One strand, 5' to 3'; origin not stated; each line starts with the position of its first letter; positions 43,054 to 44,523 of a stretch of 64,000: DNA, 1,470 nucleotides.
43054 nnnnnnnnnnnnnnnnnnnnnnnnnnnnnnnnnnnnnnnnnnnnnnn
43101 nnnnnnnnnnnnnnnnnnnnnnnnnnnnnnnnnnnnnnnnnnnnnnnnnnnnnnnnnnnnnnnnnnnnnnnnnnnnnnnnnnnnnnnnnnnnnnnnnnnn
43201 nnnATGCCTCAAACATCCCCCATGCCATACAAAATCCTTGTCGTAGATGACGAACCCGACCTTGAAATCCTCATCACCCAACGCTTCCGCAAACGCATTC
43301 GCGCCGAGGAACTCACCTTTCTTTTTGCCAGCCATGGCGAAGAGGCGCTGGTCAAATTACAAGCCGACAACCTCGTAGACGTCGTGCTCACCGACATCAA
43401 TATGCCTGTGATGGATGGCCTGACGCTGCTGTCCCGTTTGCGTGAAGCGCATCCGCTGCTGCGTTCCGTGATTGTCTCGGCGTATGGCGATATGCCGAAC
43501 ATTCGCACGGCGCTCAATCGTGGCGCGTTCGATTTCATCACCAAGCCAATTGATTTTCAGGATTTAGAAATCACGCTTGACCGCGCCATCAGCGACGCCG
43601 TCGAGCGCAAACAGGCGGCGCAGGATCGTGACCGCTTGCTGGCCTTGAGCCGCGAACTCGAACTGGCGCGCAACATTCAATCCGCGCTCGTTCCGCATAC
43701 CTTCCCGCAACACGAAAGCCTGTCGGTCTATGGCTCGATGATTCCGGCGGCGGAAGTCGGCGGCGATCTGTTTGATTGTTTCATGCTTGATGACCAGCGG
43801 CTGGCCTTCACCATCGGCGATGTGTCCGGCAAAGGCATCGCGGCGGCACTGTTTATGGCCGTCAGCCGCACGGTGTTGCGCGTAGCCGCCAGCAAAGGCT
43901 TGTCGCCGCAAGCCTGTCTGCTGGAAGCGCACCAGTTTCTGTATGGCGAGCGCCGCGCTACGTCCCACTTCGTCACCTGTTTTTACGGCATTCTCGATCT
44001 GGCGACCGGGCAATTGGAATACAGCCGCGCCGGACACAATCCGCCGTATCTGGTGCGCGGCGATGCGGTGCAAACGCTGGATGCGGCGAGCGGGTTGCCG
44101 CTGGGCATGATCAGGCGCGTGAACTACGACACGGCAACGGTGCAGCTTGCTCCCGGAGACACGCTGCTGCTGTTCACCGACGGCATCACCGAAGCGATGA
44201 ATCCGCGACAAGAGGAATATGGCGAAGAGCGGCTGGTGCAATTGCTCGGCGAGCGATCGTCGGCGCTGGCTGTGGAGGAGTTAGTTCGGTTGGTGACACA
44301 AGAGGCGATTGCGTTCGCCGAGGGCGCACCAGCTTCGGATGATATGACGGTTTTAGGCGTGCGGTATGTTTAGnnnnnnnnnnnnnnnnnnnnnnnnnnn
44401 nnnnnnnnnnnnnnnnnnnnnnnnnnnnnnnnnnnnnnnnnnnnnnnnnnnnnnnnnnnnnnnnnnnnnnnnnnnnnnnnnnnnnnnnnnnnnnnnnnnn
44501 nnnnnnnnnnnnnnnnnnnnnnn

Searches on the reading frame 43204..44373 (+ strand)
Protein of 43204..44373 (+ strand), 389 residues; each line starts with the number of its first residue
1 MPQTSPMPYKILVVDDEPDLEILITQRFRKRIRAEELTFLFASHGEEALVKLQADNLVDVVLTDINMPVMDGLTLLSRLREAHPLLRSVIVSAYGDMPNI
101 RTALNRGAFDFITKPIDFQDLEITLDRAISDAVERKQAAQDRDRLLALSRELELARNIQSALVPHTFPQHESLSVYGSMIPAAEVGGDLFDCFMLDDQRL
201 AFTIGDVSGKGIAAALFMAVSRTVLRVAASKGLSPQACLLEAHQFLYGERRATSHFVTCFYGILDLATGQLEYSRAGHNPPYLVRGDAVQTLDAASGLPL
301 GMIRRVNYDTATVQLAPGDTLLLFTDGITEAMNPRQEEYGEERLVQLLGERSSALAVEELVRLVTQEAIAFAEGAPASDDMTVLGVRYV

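Call 11: search_protein_families(library=pfam, proteins=[window:43204-44373:+])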
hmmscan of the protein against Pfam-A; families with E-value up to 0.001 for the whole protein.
window:43204-44373:+ (389 aa): 2 families
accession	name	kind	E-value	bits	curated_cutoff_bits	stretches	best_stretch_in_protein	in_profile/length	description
PF07228.17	SpoIIE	-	1.7e-56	191.6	25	1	196-388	1-191/192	Stage II sporulation protein E (SpoIIE)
PF00072.30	Response_reg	-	1e-23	84.1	30.2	1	11-122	1-107/111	Response regulator receiver domain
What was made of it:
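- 43204..44373 (+): Upstream gene: response regulator with a PP2C/SpoIIE phosphatase domain (RsbU-like). The element begins 2 nt after its stop codon. Pfam (call 11).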

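Call 14: find_encoding_contigs(protein=window:43204-44373:+, flank=10000, max_places=10)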
Protein window:43204-44373:+ (389 aa): no gene with exactly this product is on record in the collection.
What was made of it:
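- Tried and rejected: Exact-protein look-up of the RR-PP2C protein: not on record (call 14).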

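Call 18: find_homologous_proteins(query=window:43204-44373:+, max_evalue=1e-30)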
Query window:43204-44373:+ (389 aa): 7980 proteins with E <= 1e-30 among 8000 candidates; the best 120 are listed.
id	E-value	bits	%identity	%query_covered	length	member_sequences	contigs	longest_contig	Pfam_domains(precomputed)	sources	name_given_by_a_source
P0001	1.8e-226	769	92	98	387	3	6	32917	PF00072.31,PF07228.18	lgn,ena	-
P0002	6.1e-224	761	91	98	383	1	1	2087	PF00072.31,PF07228.18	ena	-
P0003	3.0e-223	759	91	98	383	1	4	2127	PF00072.31,PF07228.18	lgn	-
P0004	5.5e-223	758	90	98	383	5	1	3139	PF00072.31,PF07228.18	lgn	-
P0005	2.7e-222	756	91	98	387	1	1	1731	PF00072.31,PF07228.18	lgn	-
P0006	3.7e-221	752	90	98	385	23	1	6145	PF00072.31,PF07228.18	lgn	-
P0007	7.4e-221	751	89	98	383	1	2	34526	PF00072.31,PF07228.18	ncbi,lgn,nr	ncbi:MAG: SpoIIE family protein phosphatase [Acidobacteria bacterium]|nr:SpoIIE family protein phosp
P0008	1.2e-220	750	89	98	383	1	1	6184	PF00072.31,PF07228.18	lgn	-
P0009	1.3e-220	750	90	98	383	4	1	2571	PF00072.31,PF07228.18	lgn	-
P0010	2.2e-219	746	89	98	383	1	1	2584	PF00072.31,PF07228.18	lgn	-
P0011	1.7e-217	740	90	98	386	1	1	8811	PF00072.31,PF07228.18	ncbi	-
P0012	1.4e-216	737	88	98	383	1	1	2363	PF00072.31,PF07228.18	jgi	jgi:sigma-B regulation protein RsbU (phosphoserine phosphatase)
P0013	1.9e-216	736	88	98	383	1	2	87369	PF00072.31,PF07228.18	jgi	jgi:sigma-B regulation protein RsbU (phosphoserine phosphatase)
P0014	6.5e-214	728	87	98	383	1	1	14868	PF00072.31,PF07228.18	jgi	jgi:sigma-B regulation protein RsbU (phosphoserine phosphatase)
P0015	7.8e-214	728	87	98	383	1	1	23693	PF00072.31,PF07228.18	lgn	-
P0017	1.3e-209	714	85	98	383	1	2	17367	PF00072.31,PF07228.18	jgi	jgi:phosphoserine phosphatase RsbU/P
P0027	3.0e-176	604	74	98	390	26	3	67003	PF00072.31,PF07228.18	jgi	jgi:sigma-B regulation protein RsbU (phosphoserine phosphatase)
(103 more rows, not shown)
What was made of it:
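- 43204..44373 (+): Homologs are annotated as acidobacterial SpoIIE/RsbU (call 18).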

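Call 19: find_encoding_contigs(protein=P0001, flank=10000, max_places=4)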
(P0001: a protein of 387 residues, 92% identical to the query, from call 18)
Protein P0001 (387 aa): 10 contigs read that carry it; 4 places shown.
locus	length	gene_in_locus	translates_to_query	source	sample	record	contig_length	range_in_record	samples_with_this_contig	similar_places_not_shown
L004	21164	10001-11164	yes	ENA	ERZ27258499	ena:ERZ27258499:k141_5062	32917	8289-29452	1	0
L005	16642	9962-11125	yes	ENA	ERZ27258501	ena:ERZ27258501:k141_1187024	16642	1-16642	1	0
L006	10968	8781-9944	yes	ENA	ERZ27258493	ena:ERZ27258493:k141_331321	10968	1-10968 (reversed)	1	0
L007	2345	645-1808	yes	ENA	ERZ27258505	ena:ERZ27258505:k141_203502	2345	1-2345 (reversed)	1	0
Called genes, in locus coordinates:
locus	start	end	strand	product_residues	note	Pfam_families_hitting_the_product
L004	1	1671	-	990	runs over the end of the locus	PF26550:Tricorn_2nd (faint), PF20434:BD-FAE (faint), PF00326:Peptidase_S9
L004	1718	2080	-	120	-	PF08869:XisI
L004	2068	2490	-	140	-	PF08814:XisH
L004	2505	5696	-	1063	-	PF13620:CarboxypepD_reg, PF13715:CarbopepD_reg_2 (weak), PF17210:SdrD_B (weak), PF22904:NOMO1-like_2nd (weak), PF25183:OMP_b-brl_4, PF00593:TonB_dep_Rec_b-barrel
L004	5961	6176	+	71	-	PF11755:DUF3311 (weak)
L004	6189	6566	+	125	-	PF01592:NifU_N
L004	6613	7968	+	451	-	PF01565:FAD_binding_4, PF02913:FAD-oxidase_C (faint)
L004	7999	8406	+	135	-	-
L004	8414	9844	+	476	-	PF13187:Fer4_9 (faint), PF00037:Fer4 (faint), PF12797:Fer4_2 (faint), PF12838:Fer4_7, PF13183:Fer4_8, PF13484:Fer4_16 (weak), PF13534:Fer4_17, PF02754:CCG, +3 more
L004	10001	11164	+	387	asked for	PF00072:Response_reg, PF07228:SpoIIE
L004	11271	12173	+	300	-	-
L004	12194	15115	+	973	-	PF07495:Y_Y_Y, PF01590:GAF, PF13185:GAF_2, PF13492:GAF_3, PF00512:HisKA (faint), PF02518:HATPase_c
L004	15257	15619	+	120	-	PF00072:Response_reg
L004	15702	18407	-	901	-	PF28598:PDH_E1_N, PF00456:Transketolase_N, PF17831:PDH_E1_M, PF22613:Transketolase_C_1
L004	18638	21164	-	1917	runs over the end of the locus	PF13432:TPR_16 (weak), PF14559:TPR_19 (weak), PF13428:TPR_14 (weak), PF13432:TPR_16 (weak), PF13414:TPR_11, PF23914:TPR_CcmH_CycH, PF13414:TPR_11, PF14559:TPR_19, +24 more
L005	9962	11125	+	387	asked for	PF00072:Response_reg, PF07228:SpoIIE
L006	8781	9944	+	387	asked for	PF00072:Response_reg, PF07228:SpoIIE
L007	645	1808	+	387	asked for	PF00072:Response_reg, PF07228:SpoIIE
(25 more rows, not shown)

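Call 20: find_encoding_contigs(protein=P0007, flank=10000, max_places=3)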
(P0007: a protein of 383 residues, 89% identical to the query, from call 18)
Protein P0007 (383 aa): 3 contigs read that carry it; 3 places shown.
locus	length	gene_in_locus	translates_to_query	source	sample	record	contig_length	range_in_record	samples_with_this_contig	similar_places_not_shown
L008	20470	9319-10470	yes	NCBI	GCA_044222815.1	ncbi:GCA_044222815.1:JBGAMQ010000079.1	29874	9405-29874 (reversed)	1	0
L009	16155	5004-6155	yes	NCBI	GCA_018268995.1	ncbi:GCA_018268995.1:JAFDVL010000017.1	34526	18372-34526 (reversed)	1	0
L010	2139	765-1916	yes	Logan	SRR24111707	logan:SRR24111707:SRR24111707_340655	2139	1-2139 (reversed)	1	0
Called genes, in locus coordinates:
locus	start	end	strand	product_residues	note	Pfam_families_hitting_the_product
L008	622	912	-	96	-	-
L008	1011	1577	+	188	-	PF08207:EFP_N, PF01132:EFP, PF09285:Elong-fact-P_C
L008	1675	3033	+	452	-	PF04413:Glycos_transf_N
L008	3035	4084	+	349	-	PF02606:LpxK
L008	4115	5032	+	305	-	PF02899:Phage_int_SAM_1, PF13102:Phage_int_SAM_5 (weak), PF00589:Phage_integrase, PF22823:MrpR_C_cat (weak)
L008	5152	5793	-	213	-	PF00730:HhH-GPD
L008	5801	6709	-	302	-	PF01430:HSP33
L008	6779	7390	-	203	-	PF00117:GATase, PF07685:GATase_3 (weak)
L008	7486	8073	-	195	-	PF00475:IGPD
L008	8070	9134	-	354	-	PF00155:Aminotran_1_2, PF04864:Alliinase_C (weak)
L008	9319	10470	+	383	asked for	PF00072:Response_reg, PF07228:SpoIIE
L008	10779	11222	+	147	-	PF01797:Y1_Tnp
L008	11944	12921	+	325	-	PF07494:Reg_prop (faint)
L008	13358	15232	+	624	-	PF07495:Y_Y_Y, PF00512:HisKA (faint), PF02518:HATPase_c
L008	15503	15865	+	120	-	PF00072:Response_reg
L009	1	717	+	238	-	PF00589:Phage_integrase, PF22823:MrpR_C_cat (weak)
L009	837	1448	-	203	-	PF00730:HhH-GPD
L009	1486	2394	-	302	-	PF01430:HSP33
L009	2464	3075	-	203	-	PF00117:GATase, PF07685:GATase_3 (weak)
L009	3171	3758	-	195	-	PF00475:IGPD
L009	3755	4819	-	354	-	PF00155:Aminotran_1_2, PF04864:Alliinase_C (weak)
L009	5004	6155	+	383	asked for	PF00072:Response_reg, PF07228:SpoIIE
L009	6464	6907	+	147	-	PF01797:Y1_Tnp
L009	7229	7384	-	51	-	-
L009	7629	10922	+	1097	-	PF07494:Reg_prop (faint), PF07495:Y_Y_Y, PF00512:HisKA (faint), PF02518:HATPase_c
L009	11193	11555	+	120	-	PF00072:Response_reg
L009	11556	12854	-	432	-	PF00815:Histidinol_dh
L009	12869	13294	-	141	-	PF02943:FeThRed_B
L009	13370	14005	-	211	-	PF01634:HisG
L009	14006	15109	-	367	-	PF13393:tRNA-synt_His, PF01409:tRNA-synt_2d (faint)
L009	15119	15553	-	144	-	PF01844:HNH, PF14279:HNH_5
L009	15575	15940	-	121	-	-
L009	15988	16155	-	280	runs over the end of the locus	PF14534:DUF4440, PF00254:FKBP_C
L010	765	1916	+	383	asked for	PF00072:Response_reg, PF07228:SpoIIE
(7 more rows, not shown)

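Call 21: find_encoding_contigs(protein=P0013, flank=10000, max_places=3)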
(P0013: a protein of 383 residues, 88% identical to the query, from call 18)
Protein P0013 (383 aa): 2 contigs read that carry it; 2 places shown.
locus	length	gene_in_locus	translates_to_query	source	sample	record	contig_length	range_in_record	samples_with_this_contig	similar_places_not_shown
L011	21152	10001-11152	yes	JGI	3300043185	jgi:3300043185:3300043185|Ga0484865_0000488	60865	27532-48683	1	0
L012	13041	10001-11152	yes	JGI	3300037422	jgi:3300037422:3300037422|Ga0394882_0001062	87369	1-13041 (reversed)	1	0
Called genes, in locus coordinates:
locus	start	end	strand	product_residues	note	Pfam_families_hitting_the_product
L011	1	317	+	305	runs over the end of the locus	PF02899:Phage_int_SAM_1, PF13102:Phage_int_SAM_5 (weak), PF00589:Phage_integrase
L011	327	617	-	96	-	-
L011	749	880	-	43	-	-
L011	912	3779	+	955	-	PF07635:PSCyt1, PF07583:PSCyt2, PF13385:Laminin_G_3, PF07587:PSD1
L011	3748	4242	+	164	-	PF07587:PSD1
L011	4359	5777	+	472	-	PF07394:DUF1501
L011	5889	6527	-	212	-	PF00730:HhH-GPD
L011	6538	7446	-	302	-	PF01430:HSP33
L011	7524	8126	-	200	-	PF00117:GATase, PF07685:GATase_3 (weak)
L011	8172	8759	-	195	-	PF00475:IGPD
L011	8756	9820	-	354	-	PF00155:Aminotran_1_2, PF04864:Alliinase_C (weak)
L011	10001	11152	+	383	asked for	PF00072:Response_reg, PF07228:SpoIIE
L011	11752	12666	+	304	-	PF01797:Y1_Tnp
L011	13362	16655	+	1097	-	PF07494:Reg_prop (faint), PF07495:Y_Y_Y, PF00512:HisKA (faint), PF02518:HATPase_c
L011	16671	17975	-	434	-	PF00815:Histidinol_dh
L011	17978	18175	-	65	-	PF10049:DUF2283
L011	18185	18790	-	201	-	PF01634:HisG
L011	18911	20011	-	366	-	PF13393:tRNA-synt_His, PF01409:tRNA-synt_2d (faint), PF00587:tRNA-synt_2b (weak)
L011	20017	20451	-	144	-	PF01844:HNH, PF14279:HNH_5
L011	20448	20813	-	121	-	-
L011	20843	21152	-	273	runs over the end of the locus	PF14534:DUF4440, PF00254:FKBP_C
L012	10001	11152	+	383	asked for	PF00072:Response_reg, PF07228:SpoIIE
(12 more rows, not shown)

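Call 32: find_encoding_contigs(protein=P0006, flank=4000, max_places=2)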
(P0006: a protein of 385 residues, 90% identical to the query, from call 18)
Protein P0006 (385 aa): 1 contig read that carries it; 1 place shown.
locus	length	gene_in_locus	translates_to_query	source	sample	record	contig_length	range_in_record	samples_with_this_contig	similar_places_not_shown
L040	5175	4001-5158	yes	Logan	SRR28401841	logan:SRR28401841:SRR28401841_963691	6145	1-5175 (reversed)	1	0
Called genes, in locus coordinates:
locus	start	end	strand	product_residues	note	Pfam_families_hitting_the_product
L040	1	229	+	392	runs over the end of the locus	PF01839:FG-GAP (faint), PF13517:FG-GAP_3, PF01833:TIG (faint)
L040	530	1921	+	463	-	-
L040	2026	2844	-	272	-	-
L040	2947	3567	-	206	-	-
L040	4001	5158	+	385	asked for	PF00072:Response_reg, PF07228:SpoIIE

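Call 33: find_encoding_contigs(protein=P0011, flank=4000, max_places=2)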
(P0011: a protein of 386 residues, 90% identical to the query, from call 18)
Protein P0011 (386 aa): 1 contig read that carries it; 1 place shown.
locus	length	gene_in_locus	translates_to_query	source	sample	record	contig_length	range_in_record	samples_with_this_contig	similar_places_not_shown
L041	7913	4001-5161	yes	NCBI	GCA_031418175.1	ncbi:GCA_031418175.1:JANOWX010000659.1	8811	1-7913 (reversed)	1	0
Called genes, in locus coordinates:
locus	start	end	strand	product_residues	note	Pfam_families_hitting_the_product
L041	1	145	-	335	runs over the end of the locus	PF01546:Peptidase_M20, PF07687:M20_dimer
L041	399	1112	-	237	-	-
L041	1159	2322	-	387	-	PF13490:zf-HC2, PF04773:FecR (weak)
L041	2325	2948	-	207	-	PF00775:Dioxygenase_C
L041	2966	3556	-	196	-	PF07638:Sigma70_ECF, PF04542:Sigma70_r2, PF08281:Sigma70_r4_2, PF04545:Sigma70_r4 (weak)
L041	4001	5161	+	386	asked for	PF00072:Response_reg, PF07228:SpoIIE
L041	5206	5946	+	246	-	-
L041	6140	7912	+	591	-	?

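Call 34: find_encoding_contigs(protein=P0015, flank=4000, max_places=2)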
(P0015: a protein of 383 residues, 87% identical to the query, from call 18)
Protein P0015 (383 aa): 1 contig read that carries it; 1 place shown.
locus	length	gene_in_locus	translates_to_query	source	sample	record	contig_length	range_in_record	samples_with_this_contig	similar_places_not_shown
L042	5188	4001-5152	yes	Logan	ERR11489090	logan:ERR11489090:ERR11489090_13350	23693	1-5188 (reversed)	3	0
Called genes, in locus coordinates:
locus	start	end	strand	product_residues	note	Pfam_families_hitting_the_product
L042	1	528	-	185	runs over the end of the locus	PF04542:Sigma70_r2, PF08281:Sigma70_r4_2, PF04545:Sigma70_r4 (weak)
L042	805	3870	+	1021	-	PF07635:PSCyt1, PF07583:PSCyt2, PF07587:PSD1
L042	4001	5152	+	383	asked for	PF00072:Response_reg, PF07228:SpoIIE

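Call 35: find_encoding_contigs(protein=P0008, flank=4000, max_places=2)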
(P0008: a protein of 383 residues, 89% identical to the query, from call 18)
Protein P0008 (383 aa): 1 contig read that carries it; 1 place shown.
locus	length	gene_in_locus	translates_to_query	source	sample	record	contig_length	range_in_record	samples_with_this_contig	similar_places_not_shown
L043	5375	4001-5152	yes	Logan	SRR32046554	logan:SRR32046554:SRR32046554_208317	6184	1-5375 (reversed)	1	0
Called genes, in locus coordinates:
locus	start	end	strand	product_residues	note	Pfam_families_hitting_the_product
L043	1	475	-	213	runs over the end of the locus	PF00730:HhH-GPD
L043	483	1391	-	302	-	PF01430:HSP33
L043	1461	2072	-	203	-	PF00117:GATase, PF07685:GATase_3 (weak)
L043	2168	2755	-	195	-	PF00475:IGPD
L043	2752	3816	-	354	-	PF00155:Aminotran_1_2, PF04864:Alliinase_C (weak)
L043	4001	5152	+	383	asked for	PF00072:Response_reg, PF07228:SpoIIE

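Call 38: search_protein_families(library=pfam, proteins=[L041:5206-5946:+, L009:6464-6907:+, L011:11752-12666:+], max_evalue=0.01)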
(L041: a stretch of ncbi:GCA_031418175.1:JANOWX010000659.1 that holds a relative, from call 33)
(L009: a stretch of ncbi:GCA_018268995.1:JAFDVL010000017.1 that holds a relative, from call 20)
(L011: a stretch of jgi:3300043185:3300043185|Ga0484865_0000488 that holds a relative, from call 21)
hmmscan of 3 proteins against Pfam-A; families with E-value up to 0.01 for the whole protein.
L041:5206-5946:+ (246 aa): 1 family
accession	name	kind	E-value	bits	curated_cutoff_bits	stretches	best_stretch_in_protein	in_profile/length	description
PF01797.21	Y1_Tnp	-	0.0058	17.2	23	0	106-128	39-61/121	Transposase IS200 like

L009:6464-6907:+ (147 aa): 1 family
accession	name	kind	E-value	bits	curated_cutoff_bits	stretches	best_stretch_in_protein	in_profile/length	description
PF01797.21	Y1_Tnp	-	6.9e-30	104.1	23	1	5-117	4-121/121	Transposase IS200 like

L011:11752-12666:+ (304 aa): 1 family
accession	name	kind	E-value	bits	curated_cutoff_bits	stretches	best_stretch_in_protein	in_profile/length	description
PF01797.21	Y1_Tnp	-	7.4e-26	91.1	23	2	165-280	5-120/121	Transposase IS200 like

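Call 39: search_protein_families(library=ncbifam, proteins=[L041:5206-5946:+, L009:6464-6907:+, L011:11752-12666:+], max_evalue=0.01)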
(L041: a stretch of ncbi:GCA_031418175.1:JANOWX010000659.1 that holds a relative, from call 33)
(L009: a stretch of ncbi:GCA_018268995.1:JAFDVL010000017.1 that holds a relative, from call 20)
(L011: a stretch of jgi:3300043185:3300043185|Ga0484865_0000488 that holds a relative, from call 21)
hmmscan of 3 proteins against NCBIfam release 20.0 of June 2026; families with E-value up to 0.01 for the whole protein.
L041:5206-5946:+ (246 aa): 1 family
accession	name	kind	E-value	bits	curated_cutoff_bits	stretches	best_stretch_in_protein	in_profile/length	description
NF047646.1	REP_Tyr_transpos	equivalog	2.9e-19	69.4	80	2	170-237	71-145/146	REP-associated tyrosine transposase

L009:6464-6907:+ (147 aa): 2 families
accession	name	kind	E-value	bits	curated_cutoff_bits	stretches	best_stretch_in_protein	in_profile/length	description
NF033573.1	transpos_IS200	equivalog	2e-20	73.3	55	1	5-116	10-126/126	IS200/IS605 family transposase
NF047646.1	REP_Tyr_transpos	equivalog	1.6e-07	31.3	80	1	10-116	14-129/146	REP-associated tyrosine transposase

L011:11752-12666:+ (304 aa): 2 families
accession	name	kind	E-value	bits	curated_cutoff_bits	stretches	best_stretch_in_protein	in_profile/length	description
NF033573.1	transpos_IS200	equivalog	5.5e-29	100.9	55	2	159-280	5-126/126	IS200/IS605 family transposase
NF047646.1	REP_Tyr_transpos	equivalog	0.00013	21.9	80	1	167-259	12-107/146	REP-associated tyrosine transposase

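Call 54: find_encoding_contigs(protein=P0014, flank=5000, max_places=2)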
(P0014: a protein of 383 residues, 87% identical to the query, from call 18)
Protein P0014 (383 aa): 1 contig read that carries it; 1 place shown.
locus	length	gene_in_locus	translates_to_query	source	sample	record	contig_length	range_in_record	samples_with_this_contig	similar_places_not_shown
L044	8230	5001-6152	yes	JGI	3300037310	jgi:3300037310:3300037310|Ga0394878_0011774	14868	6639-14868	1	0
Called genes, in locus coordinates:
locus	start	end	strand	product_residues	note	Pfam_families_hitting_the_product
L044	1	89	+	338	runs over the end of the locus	PF00899:ThiF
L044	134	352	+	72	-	PF09720:Unstab_antitox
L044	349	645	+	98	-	-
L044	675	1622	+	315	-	PF00288:GHMP_kinases_N, PF08544:GHMP_kinases_C (weak)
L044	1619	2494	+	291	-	PF01555:N6_N4_Mtase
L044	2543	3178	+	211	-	PF14025:DUF4241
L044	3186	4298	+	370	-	PF13393:tRNA-synt_His, PF00587:tRNA-synt_2b (weak)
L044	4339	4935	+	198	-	PF01634:HisG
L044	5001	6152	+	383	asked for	PF00072:Response_reg, PF07228:SpoIIE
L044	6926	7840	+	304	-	PF01797:Y1_Tnp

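Call 55: find_encoding_contigs(protein=P0017, flank=5000, max_places=2)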
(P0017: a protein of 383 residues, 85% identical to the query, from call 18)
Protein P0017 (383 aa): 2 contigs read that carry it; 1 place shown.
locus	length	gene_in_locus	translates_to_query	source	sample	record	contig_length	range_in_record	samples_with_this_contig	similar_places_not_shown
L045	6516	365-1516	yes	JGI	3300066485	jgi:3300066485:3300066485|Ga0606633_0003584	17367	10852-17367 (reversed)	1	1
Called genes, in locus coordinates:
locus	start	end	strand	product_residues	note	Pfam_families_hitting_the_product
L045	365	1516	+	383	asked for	PF00072:Response_reg, PF07228:SpoIIE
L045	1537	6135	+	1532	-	PF07494:Reg_prop (faint), PF07495:Y_Y_Y, PF01590:GAF, PF13185:GAF_2, PF13492:GAF_3 (faint), PF00512:HisKA, PF02518:HATPase_c, PF00072:Response_reg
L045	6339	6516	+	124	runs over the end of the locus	PF00072:Response_reg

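Call 56: find_encoding_contigs(protein=P0027, flank=5000, max_places=2)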
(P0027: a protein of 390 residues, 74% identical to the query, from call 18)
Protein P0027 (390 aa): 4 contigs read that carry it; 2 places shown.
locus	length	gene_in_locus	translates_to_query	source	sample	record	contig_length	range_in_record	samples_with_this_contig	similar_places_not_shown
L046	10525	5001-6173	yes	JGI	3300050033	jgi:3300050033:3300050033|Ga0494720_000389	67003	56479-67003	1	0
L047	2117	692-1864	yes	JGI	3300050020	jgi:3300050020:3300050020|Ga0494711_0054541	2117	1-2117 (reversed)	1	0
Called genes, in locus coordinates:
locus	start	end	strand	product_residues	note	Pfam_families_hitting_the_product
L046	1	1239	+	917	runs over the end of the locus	PF07719:TPR_2 (faint), PF13414:TPR_11 (faint), PF22113:Mtrc-MtrF_II-IV_dom (faint), PF13435:Cytochrome_C554 (weak), PF13424:TPR_12 (faint), PF14559:TPR_19, PF00515:TPR_1 (weak), PF13181:TPR_8 (weak), +6 more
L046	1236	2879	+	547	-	PF01839:FG-GAP (faint), PF13517:FG-GAP_3, PF07593:UnbV_ASPIC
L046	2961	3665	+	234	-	PF00117:GATase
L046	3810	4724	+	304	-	PF01261:AP_endonuc_2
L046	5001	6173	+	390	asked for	PF00072:Response_reg, PF07228:SpoIIE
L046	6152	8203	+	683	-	PF07494:Reg_prop (faint)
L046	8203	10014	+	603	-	PF07495:Y_Y_Y, PF01590:GAF, PF13185:GAF_2, PF13492:GAF_3, PF00512:HisKA (weak), PF02518:HATPase_c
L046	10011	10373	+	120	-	PF00072:Response_reg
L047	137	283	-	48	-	-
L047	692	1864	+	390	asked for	PF00072:Response_reg, PF07228:SpoIIE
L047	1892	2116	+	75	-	?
